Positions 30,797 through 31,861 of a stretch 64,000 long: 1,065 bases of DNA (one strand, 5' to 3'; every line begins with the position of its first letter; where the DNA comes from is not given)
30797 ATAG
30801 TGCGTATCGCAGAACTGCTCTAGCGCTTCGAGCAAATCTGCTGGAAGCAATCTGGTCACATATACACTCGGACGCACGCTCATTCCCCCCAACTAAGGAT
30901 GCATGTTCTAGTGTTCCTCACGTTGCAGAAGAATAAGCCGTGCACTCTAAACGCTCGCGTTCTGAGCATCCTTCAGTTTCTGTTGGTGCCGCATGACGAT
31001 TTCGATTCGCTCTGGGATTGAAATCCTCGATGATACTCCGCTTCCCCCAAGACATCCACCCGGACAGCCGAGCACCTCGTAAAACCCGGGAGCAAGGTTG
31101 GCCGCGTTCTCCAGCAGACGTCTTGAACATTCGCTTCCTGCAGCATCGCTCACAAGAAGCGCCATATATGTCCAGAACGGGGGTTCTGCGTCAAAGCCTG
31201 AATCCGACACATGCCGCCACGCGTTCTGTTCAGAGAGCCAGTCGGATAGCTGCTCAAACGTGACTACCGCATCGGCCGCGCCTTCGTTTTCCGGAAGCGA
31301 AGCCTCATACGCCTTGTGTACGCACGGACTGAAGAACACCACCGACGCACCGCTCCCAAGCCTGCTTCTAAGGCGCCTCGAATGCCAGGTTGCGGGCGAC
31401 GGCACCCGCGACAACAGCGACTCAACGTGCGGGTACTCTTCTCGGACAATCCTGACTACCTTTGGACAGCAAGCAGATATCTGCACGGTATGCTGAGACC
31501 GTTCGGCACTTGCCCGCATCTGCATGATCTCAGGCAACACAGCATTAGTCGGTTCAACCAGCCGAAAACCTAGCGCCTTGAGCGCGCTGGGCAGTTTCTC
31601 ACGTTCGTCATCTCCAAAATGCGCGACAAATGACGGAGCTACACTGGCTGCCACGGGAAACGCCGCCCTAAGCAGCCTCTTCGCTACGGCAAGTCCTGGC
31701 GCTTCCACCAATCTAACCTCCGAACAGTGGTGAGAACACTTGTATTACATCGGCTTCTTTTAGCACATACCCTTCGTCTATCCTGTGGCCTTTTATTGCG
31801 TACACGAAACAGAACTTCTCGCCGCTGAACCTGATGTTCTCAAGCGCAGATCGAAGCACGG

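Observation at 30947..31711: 254-aa protein keeps all three H-cluster cysteine motifs of [FeFe]-hydrogenases but little else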

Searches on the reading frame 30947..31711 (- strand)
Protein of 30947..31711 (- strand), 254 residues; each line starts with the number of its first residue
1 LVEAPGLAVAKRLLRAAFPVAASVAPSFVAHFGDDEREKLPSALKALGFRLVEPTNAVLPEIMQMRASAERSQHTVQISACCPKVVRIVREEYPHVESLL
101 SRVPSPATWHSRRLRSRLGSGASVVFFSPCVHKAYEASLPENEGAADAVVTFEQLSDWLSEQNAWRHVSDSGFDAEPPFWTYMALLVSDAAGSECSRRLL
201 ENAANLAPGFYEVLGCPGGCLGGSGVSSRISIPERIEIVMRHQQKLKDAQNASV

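Call 4: search_protein_families(library=pfam, proteins=[window:30947-31711:-], max_evalue=0.1)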
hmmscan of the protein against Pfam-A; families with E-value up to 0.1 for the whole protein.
window:30947-31711:- (254 aa): 1 family
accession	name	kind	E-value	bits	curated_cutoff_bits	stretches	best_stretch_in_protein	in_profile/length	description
PF02906.19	Fe_hyd_lg_C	-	5.8e-28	98.6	22.1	2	20-169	3-172/245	Iron only hydrogenase large subunit, C-terminal domain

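Call 5: search_protein_families(library=ncbifam, proteins=[window:30947-31711:-], max_evalue=0.1)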
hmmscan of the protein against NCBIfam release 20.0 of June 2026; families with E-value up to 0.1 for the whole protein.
window:30947-31711:- (254 aa): 4 families
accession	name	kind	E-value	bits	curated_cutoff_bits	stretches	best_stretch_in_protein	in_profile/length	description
TIGR04105.1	FeFe_hydrog_B1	subfamily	1.3e-22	80.1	450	1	14-159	218-367/462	monomeric [FeFe] hydrogenase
NF040763.1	FeFe_hydrog_A6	exception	1.9e-12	46.4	765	2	16-175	229-405/571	NADH-dependent [FeFe] hydrogenase, group A6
TIGR02512.1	FeFe_hydrog_A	subfamily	6.9e-12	44.9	405.95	1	17-175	92-267/375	[FeFe] hydrogenase, group A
NF040762.1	Hydr_FeFe_Clost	exception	1.2e-06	27.4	900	1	17-159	229-387/572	ferredoxin hydrogenase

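Call 7: find_homologous_proteins(query=window:30947-31711:-)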
Query window:30947-31711:- (254 aa): 2 proteins with E <= 0.001 among 5178 candidates.
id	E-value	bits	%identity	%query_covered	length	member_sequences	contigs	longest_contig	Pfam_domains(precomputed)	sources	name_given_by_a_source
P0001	3.0e-164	562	100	100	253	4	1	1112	PF02906.20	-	-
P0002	6.1e-63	231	47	96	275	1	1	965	PF02906.20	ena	-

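Call 11: search_dna_similar(query=window:30947-31711:-, collection=plasmids, mode=protein, max_rows=20)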
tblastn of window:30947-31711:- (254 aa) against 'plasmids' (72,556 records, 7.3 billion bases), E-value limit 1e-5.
Records with a match: 2; places in all: 2; records where one place covers at least 80% of the query: 0.
Best place of each record, by identity: <60% 2.
By first word of the organism name: Ruminococcus 1; Monoglobus 1.
By predicted mobility (MOB-suite, as given by PLSDB): mobilizable 1; non-mobilizable 1.
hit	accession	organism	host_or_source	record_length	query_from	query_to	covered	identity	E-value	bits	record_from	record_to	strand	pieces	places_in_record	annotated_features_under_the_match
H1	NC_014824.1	Ruminococcus albus 7 = DSM 20455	-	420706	38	185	58%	31.0%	2e-7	59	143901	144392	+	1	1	[Fe-Fe] hydrogenase large subunit C-terminal domain-containing protein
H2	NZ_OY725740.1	Monoglobus pectinilyticus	-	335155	38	161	49%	34.6%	4e-7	58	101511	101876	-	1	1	[Fe-Fe] hydrogenase large subunit C-terminal domain-containing protein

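Call 19: find_encoding_contigs(protein=P0002, flank=10000)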
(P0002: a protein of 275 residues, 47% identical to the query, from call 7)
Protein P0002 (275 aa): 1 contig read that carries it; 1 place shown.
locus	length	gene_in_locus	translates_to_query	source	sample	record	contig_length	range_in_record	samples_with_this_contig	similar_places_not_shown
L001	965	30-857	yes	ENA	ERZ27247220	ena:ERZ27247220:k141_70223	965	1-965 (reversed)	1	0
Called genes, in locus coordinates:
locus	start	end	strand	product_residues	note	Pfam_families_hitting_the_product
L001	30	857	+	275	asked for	PF02906:Fe_hyd_lg_C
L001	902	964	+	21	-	?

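Call 21: search_solved_structures(query=window:30947-31708:-, max_evalue=0.01, show_alignments=3)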
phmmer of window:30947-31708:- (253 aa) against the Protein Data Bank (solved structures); distinct sequences matched with E-value up to 0.01: 30.
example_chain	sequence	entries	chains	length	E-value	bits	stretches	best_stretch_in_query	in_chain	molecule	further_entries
8a6t_A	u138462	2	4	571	5.3e-11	45.6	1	19-173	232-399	Electron bifurcating hydrogenase subunit HydA1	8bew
7qv7_D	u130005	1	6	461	8.2e-09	38.5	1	12-189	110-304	Hydrogen dependent carbon dioxide reductase subunit HydA2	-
7p5h_A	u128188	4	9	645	2.2e-08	37.1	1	20-158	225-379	Fe-hydrogenase, subunit alpha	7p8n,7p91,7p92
6gm8_A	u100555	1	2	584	3e-08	36.6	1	15-181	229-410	Iron hydrogenase 1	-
7qhf_A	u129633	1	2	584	3.2e-08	36.5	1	15-181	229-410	Iron hydrogenase 1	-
6gm3_A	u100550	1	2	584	4e-08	36.2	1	15-181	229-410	Iron hydrogenase 1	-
1c4a_A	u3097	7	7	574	5.8e-08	35.7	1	15-181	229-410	PROTEIN (FE-ONLY HYDROGENASE) | PROTEIN (PERIPLASMIC HYDROGENASE 1) | Iron hydrogenase 1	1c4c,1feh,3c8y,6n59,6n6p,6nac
6gm1_A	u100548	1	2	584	6e-08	35.7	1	15-181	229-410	Iron hydrogenase 1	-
4xdd_A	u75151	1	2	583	6.1e-08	35.6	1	15-181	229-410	Iron hydrogenase 1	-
9rjq_A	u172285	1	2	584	6.1e-08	35.6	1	15-181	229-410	Iron hydrogenase 1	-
9rjo_A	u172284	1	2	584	6.1e-08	35.6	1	15-181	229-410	Iron hydrogenase 1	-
4xdc_A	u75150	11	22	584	6.1e-08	35.6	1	15-181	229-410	Iron hydrogenase 1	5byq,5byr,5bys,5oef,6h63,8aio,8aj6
9rj9_A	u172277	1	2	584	6.1e-08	35.6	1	15-181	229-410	Iron hydrogenase 1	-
6gm0_A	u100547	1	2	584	7.4e-08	35.3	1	15-181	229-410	Iron hydrogenase 1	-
8cjy_A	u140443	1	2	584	8.4e-08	35.2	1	15-181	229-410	Iron hydrogenase 1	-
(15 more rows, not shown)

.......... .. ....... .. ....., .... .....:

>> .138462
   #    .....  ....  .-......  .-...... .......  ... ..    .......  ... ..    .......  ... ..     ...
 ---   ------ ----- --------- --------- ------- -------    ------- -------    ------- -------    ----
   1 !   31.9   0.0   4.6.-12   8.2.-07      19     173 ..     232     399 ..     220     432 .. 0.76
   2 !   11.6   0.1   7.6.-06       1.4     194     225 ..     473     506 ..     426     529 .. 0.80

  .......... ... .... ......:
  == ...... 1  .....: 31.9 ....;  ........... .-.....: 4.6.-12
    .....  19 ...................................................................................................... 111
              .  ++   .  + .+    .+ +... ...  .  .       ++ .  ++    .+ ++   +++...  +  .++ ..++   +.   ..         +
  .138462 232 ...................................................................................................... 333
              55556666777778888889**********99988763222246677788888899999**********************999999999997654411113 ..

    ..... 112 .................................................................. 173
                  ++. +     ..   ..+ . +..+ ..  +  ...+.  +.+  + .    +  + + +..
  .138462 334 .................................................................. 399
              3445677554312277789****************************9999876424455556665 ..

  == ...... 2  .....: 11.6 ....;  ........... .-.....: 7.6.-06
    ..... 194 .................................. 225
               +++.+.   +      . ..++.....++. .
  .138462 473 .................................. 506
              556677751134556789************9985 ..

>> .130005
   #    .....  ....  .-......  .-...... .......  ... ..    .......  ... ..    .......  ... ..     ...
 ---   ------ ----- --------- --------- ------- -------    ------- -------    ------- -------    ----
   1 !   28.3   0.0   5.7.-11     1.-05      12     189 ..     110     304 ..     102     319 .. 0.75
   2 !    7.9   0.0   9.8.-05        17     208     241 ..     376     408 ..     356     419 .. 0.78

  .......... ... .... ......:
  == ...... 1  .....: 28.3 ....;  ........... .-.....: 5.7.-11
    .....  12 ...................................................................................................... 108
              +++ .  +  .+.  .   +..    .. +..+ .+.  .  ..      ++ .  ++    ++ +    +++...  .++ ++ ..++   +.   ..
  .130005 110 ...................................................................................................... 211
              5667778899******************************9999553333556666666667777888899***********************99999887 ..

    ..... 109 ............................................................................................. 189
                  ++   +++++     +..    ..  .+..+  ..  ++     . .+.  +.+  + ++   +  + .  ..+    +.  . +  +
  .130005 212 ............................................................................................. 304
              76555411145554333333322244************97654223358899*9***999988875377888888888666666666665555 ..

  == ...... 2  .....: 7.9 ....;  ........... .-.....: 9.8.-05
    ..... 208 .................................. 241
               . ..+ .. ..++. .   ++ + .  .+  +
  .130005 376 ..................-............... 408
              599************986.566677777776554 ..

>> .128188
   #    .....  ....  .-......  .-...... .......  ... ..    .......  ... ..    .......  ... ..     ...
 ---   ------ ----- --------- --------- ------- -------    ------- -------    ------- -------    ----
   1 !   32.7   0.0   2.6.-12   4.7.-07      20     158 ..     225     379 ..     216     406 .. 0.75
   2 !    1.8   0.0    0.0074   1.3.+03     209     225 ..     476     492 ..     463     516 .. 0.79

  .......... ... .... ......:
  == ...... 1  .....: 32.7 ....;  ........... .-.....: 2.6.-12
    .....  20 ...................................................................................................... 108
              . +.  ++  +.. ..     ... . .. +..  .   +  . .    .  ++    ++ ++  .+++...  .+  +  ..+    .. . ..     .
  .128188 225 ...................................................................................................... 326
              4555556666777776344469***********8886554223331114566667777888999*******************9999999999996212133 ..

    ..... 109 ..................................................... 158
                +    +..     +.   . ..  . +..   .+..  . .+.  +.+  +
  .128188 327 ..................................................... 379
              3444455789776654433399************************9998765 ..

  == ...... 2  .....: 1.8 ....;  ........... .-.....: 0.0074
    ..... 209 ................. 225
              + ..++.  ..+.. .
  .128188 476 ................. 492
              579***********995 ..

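Call 24: search_protein_representatives(alignment_id=A1)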
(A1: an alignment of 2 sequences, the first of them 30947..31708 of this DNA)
Query: 2 sequences, 276 profile positions. Proteins with E-value up to 0.001 (for the whole library): 1906; up to 1e-10: 738; up to 1e-30: 17. The best 150 are listed.
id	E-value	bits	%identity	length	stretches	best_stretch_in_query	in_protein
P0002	2.9e-164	561.5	-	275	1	1-276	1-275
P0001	3.5e-142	489.1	-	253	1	10-272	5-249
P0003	3.3e-41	157.9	-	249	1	18-260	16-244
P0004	1.4e-39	152.6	-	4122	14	84-166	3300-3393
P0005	3.4e-38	148.0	-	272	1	17-262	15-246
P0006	3.5e-37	144.7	-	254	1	18-257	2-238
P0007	1.5e-35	139.4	-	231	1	17-243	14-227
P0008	3.0e-35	138.3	-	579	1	10-250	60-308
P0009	3.3e-35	138.2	-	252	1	14-260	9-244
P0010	1.3e-34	136.2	-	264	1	17-245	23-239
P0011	6.9e-34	133.9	-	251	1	25-265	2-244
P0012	1.0e-33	133.3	-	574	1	17-266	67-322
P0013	4.4e-33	131.2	-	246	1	2-257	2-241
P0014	8.6e-32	127.0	-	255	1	16-257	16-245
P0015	9.7e-32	126.8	-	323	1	13-244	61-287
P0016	7.4e-31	123.9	-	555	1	15-256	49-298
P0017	9.5e-31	123.6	-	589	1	7-260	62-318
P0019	1.4e-30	123.1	-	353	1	15-261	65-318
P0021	5.6e-30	121.1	-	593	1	11-264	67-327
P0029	6.0e-29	117.7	-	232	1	16-245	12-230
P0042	1.2e-27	113.4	-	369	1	15-246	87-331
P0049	2.8e-27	112.2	-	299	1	15-245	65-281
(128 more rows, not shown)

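Call 25: search_protein_families(library=pfam, proteins=[P0003, P0005, P0006, P0008, P0012, P0015, P0016, P0017, P0019, P0021], max_evalue=0.001)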
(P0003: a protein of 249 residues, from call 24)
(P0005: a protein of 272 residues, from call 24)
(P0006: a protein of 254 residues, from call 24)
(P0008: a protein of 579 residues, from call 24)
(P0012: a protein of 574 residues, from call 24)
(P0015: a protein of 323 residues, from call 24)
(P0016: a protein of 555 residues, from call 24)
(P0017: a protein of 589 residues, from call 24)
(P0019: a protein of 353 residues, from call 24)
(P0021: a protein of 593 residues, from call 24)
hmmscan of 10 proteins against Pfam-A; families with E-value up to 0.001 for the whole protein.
P0003 (249 aa): 1 family
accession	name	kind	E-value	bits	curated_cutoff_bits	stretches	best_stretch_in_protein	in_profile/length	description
PF02906.19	Fe_hyd_lg_C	-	1.3e-33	117.2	22.1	1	20-225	1-245/245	Iron only hydrogenase large subunit, C-terminal domain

P0005 (272 aa): 1 family
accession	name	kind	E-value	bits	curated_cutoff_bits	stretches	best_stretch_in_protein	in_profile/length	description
PF02906.19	Fe_hyd_lg_C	-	1e-35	124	22.1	2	24-174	4-178/245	Iron only hydrogenase large subunit, C-terminal domain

P0006 (254 aa): 1 family
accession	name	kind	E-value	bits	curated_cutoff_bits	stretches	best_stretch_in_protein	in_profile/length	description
PF02906.19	Fe_hyd_lg_C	-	2.2e-31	109.8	22.1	1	10-221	5-244/245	Iron only hydrogenase large subunit, C-terminal domain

P0008 (579 aa): 12 families
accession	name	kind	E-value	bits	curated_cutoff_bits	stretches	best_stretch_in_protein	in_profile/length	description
PF02906.19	Fe_hyd_lg_C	-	4.6e-55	187.4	22.1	1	73-299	2-245/245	Iron only hydrogenase large subunit, C-terminal domain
PF04060.18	FeS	-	1.5e-08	34.6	23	1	375-404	4-33/33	Putative Fe-S cluster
PF00989.32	PAS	-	2.2e-06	28.1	22.6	1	415-466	4-55/113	PAS fold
PF00037.32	Fer4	-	3.6e-06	27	21.1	0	34-54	2-22/24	4Fe-4S binding domain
PF12838.12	Fer4_7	-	4.2e-06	27.6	27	1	11-54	2-52/52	4Fe-4S dicluster domain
PF13426.13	PAS_9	-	7.7e-06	26.6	27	1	423-511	2-102/103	PAS domain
PF13237.11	Fer4_10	-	1.6e-05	25.1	25.5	1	9-51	7-53/53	4Fe-4S dicluster domain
PF08448.16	PAS_4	-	2.6e-05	24.9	23.1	1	419-512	2-107/110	PAS fold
PF25160.1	LdpA_Fe-S-bd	-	7.9e-05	22.8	27.6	1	12-53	3-41/49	LdpA Fe-S cluster-binding domain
PF13187.11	Fer4_9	-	9e-05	22.9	27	1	10-54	1-51/52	4Fe-4S dicluster domain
PF14697.11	Fer4_21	-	9.1e-05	23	35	1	9-52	6-53/59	4Fe-4S dicluster domain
PF13188.13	PAS_8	-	0.00036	20.8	21.8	0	416-469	5-55/65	PAS domain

P0012 (574 aa): 13 families
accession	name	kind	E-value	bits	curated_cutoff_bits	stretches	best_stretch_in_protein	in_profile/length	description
PF02906.19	Fe_hyd_lg_C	-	3e-47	161.7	22.1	1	74-297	3-245/245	Iron only hydrogenase large subunit, C-terminal domain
PF00037.32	Fer4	-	7.4e-09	35.5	21.1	2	34-54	2-22/24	4Fe-4S binding domain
PF04060.18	FeS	-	1e-08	35.2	23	1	374-403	4-33/33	Putative Fe-S cluster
PF13237.11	Fer4_10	-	2.5e-07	31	25.5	1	8-51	6-53/53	4Fe-4S dicluster domain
PF12838.12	Fer4_7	-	6.1e-07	30.2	27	1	10-54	1-52/52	4Fe-4S dicluster domain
PF14697.11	Fer4_21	-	3.6e-06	27.5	35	1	9-52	6-53/59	4Fe-4S dicluster domain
PF13187.11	Fer4_9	-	6.4e-06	26.5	27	1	10-53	1-50/52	4Fe-4S dicluster domain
PF12837.12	Fer4_6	-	1.9e-05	24.8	25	0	34-51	3-20/24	4Fe-4S binding domain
PF08448.16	PAS_4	-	2.5e-05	24.9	23.1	1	417-468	1-48/110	PAS fold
PF25160.1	LdpA_Fe-S-bd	-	0.00011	22.3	27.6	1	13-53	4-41/49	LdpA Fe-S cluster-binding domain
PF13746.11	Fer4_18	-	0.00046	20.8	27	1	8-63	58-108/114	4Fe-4S dicluster domain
PF13188.13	PAS_8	-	0.00075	19.8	21.8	0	415-468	5-55/65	PAS domain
PF12797.12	Fer4_2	-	0.00096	19.4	24.5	0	36-51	6-21/22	4Fe-4S binding domain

P0015 (323 aa): 1 family
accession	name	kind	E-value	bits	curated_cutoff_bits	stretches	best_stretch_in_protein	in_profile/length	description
PF02906.19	Fe_hyd_lg_C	-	4.3e-41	141.6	22.1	1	71-284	2-245/245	Iron only hydrogenase large subunit, C-terminal domain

P0016 (555 aa): 6 families
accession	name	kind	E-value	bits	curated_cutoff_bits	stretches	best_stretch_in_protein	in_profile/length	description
PF02906.19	Fe_hyd_lg_C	-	2.9e-54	184.7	22.1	1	57-282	2-245/245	Iron only hydrogenase large subunit, C-terminal domain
PF04060.18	FeS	-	1.7e-10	40.9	23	1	354-383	4-33/33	Putative Fe-S cluster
PF13188.13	PAS_8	-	1.8e-07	31.2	21.8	1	399-435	9-46/65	PAS domain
PF08448.16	PAS_4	-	8.2e-07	29.7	23.1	1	400-492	4-109/110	PAS fold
PF00989.32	PAS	-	2.8e-06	27.7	22.6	1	397-453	7-66/113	PAS fold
PF13426.13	PAS_9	-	3e-06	27.9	27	1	401-490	1-103/103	PAS domain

P0017 (589 aa): 13 families
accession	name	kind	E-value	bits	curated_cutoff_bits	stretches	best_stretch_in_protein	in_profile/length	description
PF02906.19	Fe_hyd_lg_C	-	2.5e-45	155.5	22.1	1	78-299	2-245/245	Iron only hydrogenase large subunit, C-terminal domain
PF04060.18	FeS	-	6.6e-10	39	23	1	386-416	3-33/33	Putative Fe-S cluster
PF12838.12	Fer4_7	-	2.9e-09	37.7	27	1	15-59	1-52/52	4Fe-4S dicluster domain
PF00037.32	Fer4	-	6.6e-09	35.7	21.1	2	40-59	3-22/24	4Fe-4S binding domain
PF13237.11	Fer4_10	-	7.8e-09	35.8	25.5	1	13-56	6-53/53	4Fe-4S dicluster domain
PF13187.11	Fer4_9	-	1.3e-07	32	27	1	15-59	1-51/52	4Fe-4S dicluster domain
PF13426.13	PAS_9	-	2.2e-05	25.1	27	1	434-523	1-83/103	PAS domain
PF13484.11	Fer4_16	-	7.1e-05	24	30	0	15-34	1-20/66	4Fe-4S double cluster binding domain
PF25160.1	LdpA_Fe-S-bd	-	7.2e-05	22.9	27.6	1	18-58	4-41/49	LdpA Fe-S cluster-binding domain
PF12837.12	Fer4_6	-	8.3e-05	22.8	25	1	39-59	3-23/24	4Fe-4S binding domain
PF13188.13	PAS_8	-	0.00016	21.8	21.8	1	428-480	5-55/65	PAS domain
PF13746.11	Fer4_18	-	0.00041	21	27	1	13-57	58-97/114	4Fe-4S dicluster domain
PF00989.32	PAS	-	0.00056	20.3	22.6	0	427-472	4-50/113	PAS fold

P0019 (353 aa): 8 families
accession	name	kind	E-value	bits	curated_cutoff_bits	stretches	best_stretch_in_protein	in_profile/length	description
PF02906.19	Fe_hyd_lg_C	-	6.7e-50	170.5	22.1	1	72-298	1-245/245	Iron only hydrogenase large subunit, C-terminal domain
PF00037.32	Fer4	-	7.7e-10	38.6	21.1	1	34-54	2-22/24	4Fe-4S binding domain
PF12837.12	Fer4_6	-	9.3e-08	32.1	25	1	8-26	6-24/24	4Fe-4S binding domain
PF13237.11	Fer4_10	-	2.7e-07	30.8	25.5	1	8-51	6-53/53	4Fe-4S dicluster domain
PF12838.12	Fer4_7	-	9.9e-07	29.6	27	1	10-54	1-52/52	4Fe-4S dicluster domain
PF13187.11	Fer4_9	-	1.4e-06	28.6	27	1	10-54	1-51/52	4Fe-4S dicluster domain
PF14697.11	Fer4_21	-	6.4e-05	23.4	35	1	9-51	6-52/59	4Fe-4S dicluster domain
PF25160.1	LdpA_Fe-S-bd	-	0.0001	22.5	27.6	1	13-54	4-42/49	LdpA Fe-S cluster-binding domain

P0021 (593 aa): 11 families
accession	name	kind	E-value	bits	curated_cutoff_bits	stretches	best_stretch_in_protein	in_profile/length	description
PF02906.19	Fe_hyd_lg_C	-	1.8e-55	188.7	22.1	1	79-304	2-245/245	Iron only hydrogenase large subunit, C-terminal domain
PF12838.12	Fer4_7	-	1.3e-07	32.4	27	1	10-60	1-52/52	4Fe-4S dicluster domain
PF00037.32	Fer4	-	1.4e-07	31.4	21.1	1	39-60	1-22/24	4Fe-4S binding domain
PF04060.18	FeS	-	9.4e-07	28.9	23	1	383-412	4-33/33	Putative Fe-S cluster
PF13237.11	Fer4_10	-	1.2e-06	28.8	25.5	1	4-57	2-53/53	4Fe-4S dicluster domain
PF12837.12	Fer4_6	-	3.2e-06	27.2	25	1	3-26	1-24/24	4Fe-4S binding domain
PF08448.16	PAS_4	-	5e-06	27.1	23.1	1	427-483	2-56/110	PAS fold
PF00989.32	PAS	-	1.2e-05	25.7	22.6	1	424-472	5-53/113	PAS fold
PF13187.11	Fer4_9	-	0.00013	22.3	27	1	10-60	1-51/52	4Fe-4S dicluster domain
PF14697.11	Fer4_21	-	0.00019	21.9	35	1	9-58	6-53/59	4Fe-4S dicluster domain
PF25160.1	LdpA_Fe-S-bd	-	0.00062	19.9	27.6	0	13-60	4-42/49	LdpA Fe-S cluster-binding domain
